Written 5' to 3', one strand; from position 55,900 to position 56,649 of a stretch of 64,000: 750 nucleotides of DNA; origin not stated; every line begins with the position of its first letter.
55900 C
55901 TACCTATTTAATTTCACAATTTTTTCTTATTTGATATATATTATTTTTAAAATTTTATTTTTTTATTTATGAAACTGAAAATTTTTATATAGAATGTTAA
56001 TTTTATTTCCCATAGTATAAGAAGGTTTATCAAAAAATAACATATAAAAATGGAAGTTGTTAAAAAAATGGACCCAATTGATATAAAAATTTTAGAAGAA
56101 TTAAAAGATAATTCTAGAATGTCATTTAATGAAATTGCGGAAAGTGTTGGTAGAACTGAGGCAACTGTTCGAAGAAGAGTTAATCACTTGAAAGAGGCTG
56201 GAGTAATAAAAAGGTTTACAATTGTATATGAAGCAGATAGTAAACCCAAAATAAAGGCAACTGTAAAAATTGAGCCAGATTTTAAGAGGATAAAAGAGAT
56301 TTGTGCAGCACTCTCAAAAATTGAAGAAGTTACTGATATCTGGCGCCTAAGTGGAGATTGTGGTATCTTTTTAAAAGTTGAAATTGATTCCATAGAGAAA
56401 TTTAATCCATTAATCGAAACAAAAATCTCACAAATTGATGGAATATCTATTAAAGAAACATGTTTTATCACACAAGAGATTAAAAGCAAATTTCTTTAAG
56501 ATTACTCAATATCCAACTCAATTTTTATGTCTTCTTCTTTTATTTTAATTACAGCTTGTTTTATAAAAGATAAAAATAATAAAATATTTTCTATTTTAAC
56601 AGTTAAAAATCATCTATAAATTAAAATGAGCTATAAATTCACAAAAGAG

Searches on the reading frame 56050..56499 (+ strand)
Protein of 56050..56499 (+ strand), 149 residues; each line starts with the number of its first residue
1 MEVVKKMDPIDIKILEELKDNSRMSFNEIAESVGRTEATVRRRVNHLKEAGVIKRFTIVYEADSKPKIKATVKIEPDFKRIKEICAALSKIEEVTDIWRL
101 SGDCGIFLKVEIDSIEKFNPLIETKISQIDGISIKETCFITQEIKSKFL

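Call 63: search_protein_families(library=pfam, proteins=[window:56050-56499:+], max_evalue=0.01)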
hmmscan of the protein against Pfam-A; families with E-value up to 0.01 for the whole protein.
window:56050-56499:+ (149 aa): 20 families
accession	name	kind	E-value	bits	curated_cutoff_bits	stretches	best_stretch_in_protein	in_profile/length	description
PF13412.12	HTH_24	-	2.2e-16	59.6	21.9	1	7-54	1-48/48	Winged helix-turn-helix DNA-binding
PF13404.12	HTH_AsnC-type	-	4.7e-14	52.4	27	1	7-47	1-41/42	AsnC-type helix-turn-helix domain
PF01037.27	AsnC_trans_reg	-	7.1e-11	42.3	25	1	73-142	2-72/73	Lrp/AsnC ligand binding domain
PF08220.18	HTH_DeoR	-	4.4e-07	30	21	1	13-55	4-46/57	DeoR-like helix-turn-helix domain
PF25212.1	HVO_A0114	-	7.5e-07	29.3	27.6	1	7-55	20-68/84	HVO_A0114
PF12840.13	HTH_20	-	4.1e-06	27.1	27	1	8-54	3-49/51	Helix-turn-helix domain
PF08279.18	HTH_11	-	6.7e-06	26.3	25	1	13-52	4-44/55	HTH domain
PF22451.2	NirdL-like_HTH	-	4.8e-05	23.3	27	1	26-53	19-46/47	Siroheme decarboxylase NirDL-like HTH domain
PF01022.26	HTH_5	-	6.3e-05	23.2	22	1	8-54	1-46/47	Bacterial regulatory protein, arsR family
PF01047.28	MarR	-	0.0001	22.5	24.6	1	12-56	6-50/59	MarR family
PF09339.16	HTH_IclR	-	0.00016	21.8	22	1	14-54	8-49/52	IclR helix-turn-helix domain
PF12802.13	MarR_2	-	0.00025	21.6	27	1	8-55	4-52/61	MarR family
PF08280.17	HTH_Mga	-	0.00054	20.3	23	1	11-58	7-53/59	M protein trans-acting positive regulator (MGA) HTH domain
PF13545.12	HTH_Crp_2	-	0.0011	19.3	27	1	23-55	22-55/70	Crp-like helix-turn-helix domain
PF25213.1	HVO_A0261_N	-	0.0016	18.7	35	1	12-61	14-62/86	HVO_A0261 N-terminal domain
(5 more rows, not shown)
